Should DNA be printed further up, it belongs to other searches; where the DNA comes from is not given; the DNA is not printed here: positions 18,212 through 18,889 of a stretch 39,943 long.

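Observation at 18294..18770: GxxExxY nuclease-fold gene enclosed by inverted phased-motif arrays (REPtron-like unit)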

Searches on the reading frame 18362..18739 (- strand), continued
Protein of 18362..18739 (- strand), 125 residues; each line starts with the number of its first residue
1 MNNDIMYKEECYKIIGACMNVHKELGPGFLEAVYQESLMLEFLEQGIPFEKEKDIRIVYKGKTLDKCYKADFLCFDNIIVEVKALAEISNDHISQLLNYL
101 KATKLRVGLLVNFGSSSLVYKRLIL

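Call 43: find_encoding_contigs(protein=P0060, flank=3000, max_places=8)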
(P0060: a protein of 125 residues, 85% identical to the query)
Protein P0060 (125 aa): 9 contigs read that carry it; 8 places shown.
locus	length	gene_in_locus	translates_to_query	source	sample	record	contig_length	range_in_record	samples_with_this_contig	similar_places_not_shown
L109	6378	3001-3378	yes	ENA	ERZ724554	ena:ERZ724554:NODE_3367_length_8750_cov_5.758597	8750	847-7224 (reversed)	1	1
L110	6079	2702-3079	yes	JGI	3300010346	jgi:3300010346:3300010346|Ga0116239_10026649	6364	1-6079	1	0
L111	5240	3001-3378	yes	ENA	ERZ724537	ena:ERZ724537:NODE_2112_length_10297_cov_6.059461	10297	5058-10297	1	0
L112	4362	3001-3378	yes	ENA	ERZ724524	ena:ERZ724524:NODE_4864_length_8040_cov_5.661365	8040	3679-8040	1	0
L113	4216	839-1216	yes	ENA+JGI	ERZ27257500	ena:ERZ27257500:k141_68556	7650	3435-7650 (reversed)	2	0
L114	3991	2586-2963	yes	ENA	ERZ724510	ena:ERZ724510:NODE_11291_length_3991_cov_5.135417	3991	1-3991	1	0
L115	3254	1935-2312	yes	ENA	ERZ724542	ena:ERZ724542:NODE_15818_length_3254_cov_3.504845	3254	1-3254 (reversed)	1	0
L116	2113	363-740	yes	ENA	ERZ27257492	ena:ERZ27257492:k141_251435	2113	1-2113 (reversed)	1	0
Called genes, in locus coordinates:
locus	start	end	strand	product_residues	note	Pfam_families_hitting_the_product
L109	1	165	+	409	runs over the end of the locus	PF02784:Orn_Arg_deC_N, PF00278:Orn_DAP_Arg_deC (weak)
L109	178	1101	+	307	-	PF01063:Aminotran_4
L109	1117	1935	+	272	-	PF03328:HpcH_HpaI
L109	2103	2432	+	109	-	PF01073:3Beta_HSD, PF01370:Epimerase, PF02719:Polysacc_synt_2, PF16363:GDP_Man_Dehyd, PF07993:NAD_binding_4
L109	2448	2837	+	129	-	PF01370:Epimerase, PF16363:GDP_Man_Dehyd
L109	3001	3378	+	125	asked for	PF13366:PDDEXK_3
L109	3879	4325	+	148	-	-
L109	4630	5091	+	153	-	PF03721:UDPG_MGDP_dh_N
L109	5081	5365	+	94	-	PF03721:UDPG_MGDP_dh_N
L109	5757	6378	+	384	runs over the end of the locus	-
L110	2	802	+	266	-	?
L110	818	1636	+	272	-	PF03328:HpcH_HpaI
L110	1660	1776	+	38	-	-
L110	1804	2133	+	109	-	PF01073:3Beta_HSD, PF01370:Epimerase, PF02719:Polysacc_synt_2, PF16363:GDP_Man_Dehyd, PF07993:NAD_binding_4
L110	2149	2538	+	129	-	PF01370:Epimerase, PF16363:GDP_Man_Dehyd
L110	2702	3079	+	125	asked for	PF13366:PDDEXK_3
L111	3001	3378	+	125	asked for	PF13366:PDDEXK_3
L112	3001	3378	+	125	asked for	PF13366:PDDEXK_3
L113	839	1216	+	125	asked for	PF13366:PDDEXK_3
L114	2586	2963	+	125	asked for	PF13366:PDDEXK_3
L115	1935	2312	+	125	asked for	PF13366:PDDEXK_3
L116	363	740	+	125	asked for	PF13366:PDDEXK_3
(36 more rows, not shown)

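Call 44: predict_structure(alignment_id=A3)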
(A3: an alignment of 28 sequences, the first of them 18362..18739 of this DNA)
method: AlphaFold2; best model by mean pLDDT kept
length: 125 residues; sequences in the alignment: 28
mean_pLDDT: 94.2   pTM: 0.87
mean pLDDT of the five models: 94.2, 94.1, 93.3, 92.9, 92.4
residues with pLDDT >= 90: 113; 70-90: 7; 50-70: 3; < 50: 2
segments of 3 or more residues with pLDDT < 50: none
pLDDT, mean of each block of 10 residues (from residue 1): 70 98 98 99 98 93 92 98 96 96 96 97 93
secondary structure, 60 per line:
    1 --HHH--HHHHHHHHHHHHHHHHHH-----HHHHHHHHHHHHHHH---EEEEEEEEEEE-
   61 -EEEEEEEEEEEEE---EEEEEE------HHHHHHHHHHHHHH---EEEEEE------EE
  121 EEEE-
elements in order: H8-25 H31-45 E49-59 E62-74 E78-83 H90-103 E107-112 E119-124

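Call 48: fold_search(model_id=the predicted structure, library=pdb)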
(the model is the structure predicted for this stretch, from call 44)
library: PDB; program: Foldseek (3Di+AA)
matches with E <= 10: 694; with E <= 0.001: 4
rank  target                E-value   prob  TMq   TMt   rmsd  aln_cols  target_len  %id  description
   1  4ic1_A                1.4e-04  1.00  0.55  0.36  12.7       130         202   18  Crystal structure of SSO0001 (released 2013-01-16)
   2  4ic1_D                3.8e-04  1.00  0.50  0.33  12.6       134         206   17  Crystal structure of SSO0001 (released 2013-01-16)
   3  4ic1_B                4.9e-04  1.00  0.51  0.34  12.7       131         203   17  Crystal structure of SSO0001 (released 2013-01-16)
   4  4ic1_G                6.7e-04  1.00  0.60  0.39   3.0       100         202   19  Crystal structure of SSO0001 (released 2013-01-16)
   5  6m9k_B                2.1e-03  1.00  0.54  0.32  14.3       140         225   14  Crystal structure of lambda exonuclease in complex with the Red beta C-terminal domain (released 2019-01-02)
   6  3sm4_B                2.1e-03  1.00  0.55  0.32  14.4       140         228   13  Crystal Structure of the K131A Mutant of Lambda Exonuclease in Complex with a 5'-Phosphorylated 14-mer/12-mer Duplex a (released 2011-07-20)
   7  3sm4_C                2.7e-03  0.98  0.43  0.26  15.9       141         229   14  Crystal Structure of the K131A Mutant of Lambda Exonuclease in Complex with a 5'-Phosphorylated 14-mer/12-mer Duplex a (released 2011-07-20)
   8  3syy                  4.5e-03  0.99  0.40  0.28   6.6       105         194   12  Crystal Structure of an alkaline exonuclease (LHK-Exo) from Laribacter hongkongensis (released 2012-02-15)
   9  3slp_A                4.8e-03  0.99  0.51  0.30  14.8       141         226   13  Crystal Structure of Lambda Exonuclease in Complex with a 12 BP Symmetric DNA Duplex (released 2011-07-20)
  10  1avq_A                9.1e-03  1.00  0.55  0.32  14.3       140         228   14  TOROIDAL STRUCTURE OF LAMBDA EXONUCLEASE DETERMINED AT 2.4 ANGSTROMS (released 1998-03-18)
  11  9kqh_A                9.1e-03  0.99  0.44  0.10   5.1       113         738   12  Crystal structure of Finegoldia magna DinG in complex with ssDNA and ADPNP (released 2025-12-03)
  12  9iab_B                1.4e-02  0.84  0.37  0.21   6.9       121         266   13  Structure of the Argonaute-associated Cas4 family protein 1 (ACE1) from Chroococcidiopsis thermalis (CtACE1) (released 2025-04-23)
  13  9iab_A                1.4e-02  0.60  0.33  0.18   8.0       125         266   13  Structure of the Argonaute-associated Cas4 family protein 1 (ACE1) from Chroococcidiopsis thermalis (CtACE1) (released 2025-04-23)
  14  3sz4                  1.6e-02  0.98  0.50  0.33  12.4       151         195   10  Crystal Structure of LHK-Exo in complex with dAMP (released 2012-02-15)
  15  9iac_A                1.6e-02  0.51  0.32  0.19  10.6       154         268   12  Structure of the Argonaute-associated Cas4 family protein 1 (ACE1) from Microcystis aeruginosa (MaACE1) (released 2025-04-23)
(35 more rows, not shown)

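Call 49: find_related_loci(query=A1, collection=metagenome_contigs, flank=1500)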
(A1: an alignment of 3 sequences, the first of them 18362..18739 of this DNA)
Query A1 (125 aa) in metagenome_contigs; peptide patterns used: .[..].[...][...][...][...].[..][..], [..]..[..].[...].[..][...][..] (x = any residue, [..] = any of these).
600 stretches matched a pattern (row limit reached: there are more); 543 encode a relative of the query (tblastn E <= 1e-3); the best 80 are kept; 80 distinct loci.
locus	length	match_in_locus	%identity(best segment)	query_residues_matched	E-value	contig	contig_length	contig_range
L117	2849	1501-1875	86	1-125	1e-71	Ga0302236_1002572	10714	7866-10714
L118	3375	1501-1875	86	1-125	6e-71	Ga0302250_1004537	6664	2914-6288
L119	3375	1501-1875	86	1-125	8e-71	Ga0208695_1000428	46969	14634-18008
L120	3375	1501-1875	86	1-125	8e-70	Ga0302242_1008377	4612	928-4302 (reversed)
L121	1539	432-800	61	2-124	1e-49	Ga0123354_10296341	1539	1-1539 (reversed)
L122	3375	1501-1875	58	1-125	2e-47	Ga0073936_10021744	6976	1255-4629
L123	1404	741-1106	59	4-125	9e-49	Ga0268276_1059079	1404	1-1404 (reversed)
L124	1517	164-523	59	4-123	1e-47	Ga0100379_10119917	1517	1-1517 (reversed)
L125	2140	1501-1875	58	1-125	3e-46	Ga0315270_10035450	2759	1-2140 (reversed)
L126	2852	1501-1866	54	3-124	8e-46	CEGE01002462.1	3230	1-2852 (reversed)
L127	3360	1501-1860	62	5-124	8e-46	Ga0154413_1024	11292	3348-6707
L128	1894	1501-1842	61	11-124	4e-44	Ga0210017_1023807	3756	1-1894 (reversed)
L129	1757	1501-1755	81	3-87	2e-44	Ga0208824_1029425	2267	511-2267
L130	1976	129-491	55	4-124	2e-44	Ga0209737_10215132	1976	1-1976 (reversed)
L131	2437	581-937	58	7-125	5e-44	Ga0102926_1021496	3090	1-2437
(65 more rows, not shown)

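Call 50: find_related_loci(query=A1, collection=viral_contigs, flank=1500)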
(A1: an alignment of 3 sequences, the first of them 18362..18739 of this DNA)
Query A1 (125 aa) in viral_contigs; peptide patterns used: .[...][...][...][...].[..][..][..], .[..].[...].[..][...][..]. (x = any residue, [..] = any of these).
55 stretches matched a pattern; 1 encode a relative of the query (tblastn E <= 1e-3); 1 distinct loci.
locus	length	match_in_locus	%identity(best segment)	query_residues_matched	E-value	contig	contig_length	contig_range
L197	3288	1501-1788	34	21-116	9e-18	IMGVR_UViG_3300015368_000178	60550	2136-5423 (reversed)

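Call 61: search_dna_similar(query=window:18362-18739:-, collection=plasmids, mode=protein, max_rows=40, max_evalue=1e-8)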
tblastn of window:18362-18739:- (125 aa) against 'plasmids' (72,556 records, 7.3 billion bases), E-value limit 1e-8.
Records with a match: 8; places in all: 10; records where one place covers at least 80% of the query: 8.
Best place of each record, by identity: <60% 8.
By first word of the organism name: Treponema 1; Persicobacter 1; Gemmatirosa 1; Fusobacteria 1; Bernardetia 1; Bacteroides 1; Prevotella 1; Sphingomonas 1.
By predicted mobility (MOB-suite, as given by PLSDB): non-mobilizable 8.
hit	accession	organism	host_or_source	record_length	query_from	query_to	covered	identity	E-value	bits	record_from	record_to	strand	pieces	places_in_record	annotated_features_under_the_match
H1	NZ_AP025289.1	Treponema saccharophilum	-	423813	5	123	95%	53.8%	4e-34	131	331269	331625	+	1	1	GxxExxY protein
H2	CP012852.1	Persicobacter sp. JZB09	cell culture,soil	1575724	4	123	96%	41.7%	3e-23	100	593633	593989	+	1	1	none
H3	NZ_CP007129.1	Gemmatirosa kalamazoonensis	-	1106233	3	117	92%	40.0%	5e-18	85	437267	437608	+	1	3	record has no annotation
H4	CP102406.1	Fusobacteria bacterium ZRK30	pure culture,cold seep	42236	7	117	89%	37.8%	8e-15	76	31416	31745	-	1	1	GxxExxY protein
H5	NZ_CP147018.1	Bernardetia sp. Wsw4-3y2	Red alga,Red algae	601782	13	115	82%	40.4%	7e-18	85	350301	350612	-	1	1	GxxExxY protein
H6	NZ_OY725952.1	Bacteroides finegoldii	-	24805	13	118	85%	37.7%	7e-17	82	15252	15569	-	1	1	GxxExxY protein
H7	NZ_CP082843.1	Prevotella nigrescens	-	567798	13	118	85%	34.0%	6e-13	71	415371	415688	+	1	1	GxxExxY protein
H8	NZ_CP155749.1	Sphingomonas parapaucimobilis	Chinese cabbage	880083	12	118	86%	31.8%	3e-14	74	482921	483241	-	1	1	GxxExxY protein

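Call 70: search_protein_representatives(protein=window:18362-18739:-)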
Query: 125 residues. Proteins with E-value up to 0.001 (for the whole library): 17342; up to 1e-10: 4719; up to 1e-30: 49. The best 150 are listed.
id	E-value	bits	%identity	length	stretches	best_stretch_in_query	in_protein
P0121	2.3e-40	153.9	59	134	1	4-123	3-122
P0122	1.5e-39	151.3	39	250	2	14-124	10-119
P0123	8.2e-39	148.9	58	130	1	4-124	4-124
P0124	6.0e-38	146.1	58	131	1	5-124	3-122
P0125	6.5e-37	142.7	59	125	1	4-125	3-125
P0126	2.8e-36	140.7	50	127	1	2-124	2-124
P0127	3.2e-36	140.5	53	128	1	3-124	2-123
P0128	1.6e-35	138.2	53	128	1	4-123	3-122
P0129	2.5e-35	137.6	53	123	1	4-125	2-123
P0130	6.5e-35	136.3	55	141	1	10-125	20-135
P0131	1.1e-34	135.5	50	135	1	3-125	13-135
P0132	1.3e-34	135.3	37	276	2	7-117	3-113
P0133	3.5e-34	133.9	55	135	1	6-123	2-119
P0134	4.8e-34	133.5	35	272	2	5-124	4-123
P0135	5.1e-34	133.4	53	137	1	7-124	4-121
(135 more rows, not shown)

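Call 86: search_protein_families(library=pfam, proteins=[L034:2033-2617:+, L103:548-922:+], max_evalue=0.01)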
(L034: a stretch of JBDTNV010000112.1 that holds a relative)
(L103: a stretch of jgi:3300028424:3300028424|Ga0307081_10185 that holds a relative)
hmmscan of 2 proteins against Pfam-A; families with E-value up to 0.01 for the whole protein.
L034:2033-2617:+ (194 aa): 0 families

L103:548-922:+ (124 aa): 2 families
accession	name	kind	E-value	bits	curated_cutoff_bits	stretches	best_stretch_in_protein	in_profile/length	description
PF05635.17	23S_rRNA_IVP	-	2.3e-33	115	33.8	1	8-111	2-105/106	23S rRNA-intervening sequence protein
PF22296.2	bAvd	-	6e-05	23.9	40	1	13-116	5-106/107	bAvd-like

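Call 87: search_protein_families(library=padloc, proteins=[window:18362-18739:-], max_evalue=0.01)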
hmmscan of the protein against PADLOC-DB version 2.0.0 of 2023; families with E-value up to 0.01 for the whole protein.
window:18362-18739:- (125 aa): 2 families
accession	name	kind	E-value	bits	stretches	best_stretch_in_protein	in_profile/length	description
PDLC04597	PDC-M36A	-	0.00014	18.8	1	76-112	359-395/457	-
PDLC04598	PDC-M36A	-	0.0024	15.4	1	57-111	212-267/330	-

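Call 88: search_protein_families(library=phrogs, proteins=[window:18362-18739:-], max_evalue=0.01)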
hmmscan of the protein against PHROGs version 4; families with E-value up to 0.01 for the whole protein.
window:18362-18739:- (125 aa): 1 family
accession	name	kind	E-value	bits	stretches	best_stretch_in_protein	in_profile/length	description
phrog_4225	-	DNA, RNA and nucleotide metabolism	0.0051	16.9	1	77-112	77-112/357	endonuclease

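Call 97: get_annotated_region(hit=H1, flank=1500)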
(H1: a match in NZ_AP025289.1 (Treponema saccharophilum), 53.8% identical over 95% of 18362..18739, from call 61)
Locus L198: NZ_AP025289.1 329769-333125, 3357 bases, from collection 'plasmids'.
description: Treponema saccharophilum strain JCM 32279 plasmid pTS1, complete sequence
organism: Treponema saccharophilum (NCBI taxid 165)
taxonomy: Bacteria; Spirochaetota; Spirochaetia; Spirochaetales; Treponemataceae; Treponema; Treponema saccharophilum
host: -; source: -; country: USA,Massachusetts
typing (MOB-suite, as given by PLSDB): non-mobilizable
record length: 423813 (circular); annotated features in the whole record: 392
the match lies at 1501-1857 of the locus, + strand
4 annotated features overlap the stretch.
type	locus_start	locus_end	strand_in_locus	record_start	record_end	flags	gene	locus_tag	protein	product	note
CDS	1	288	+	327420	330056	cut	-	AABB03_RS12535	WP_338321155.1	SUMF1/EgtB/PvdO family nonheme iron enzyme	-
CDS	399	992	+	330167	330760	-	-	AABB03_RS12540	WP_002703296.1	hypothetical protein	-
CDS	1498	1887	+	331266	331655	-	-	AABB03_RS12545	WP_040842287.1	GxxExxY protein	-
CDS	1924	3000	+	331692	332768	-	-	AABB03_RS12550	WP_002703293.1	Fic family protein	-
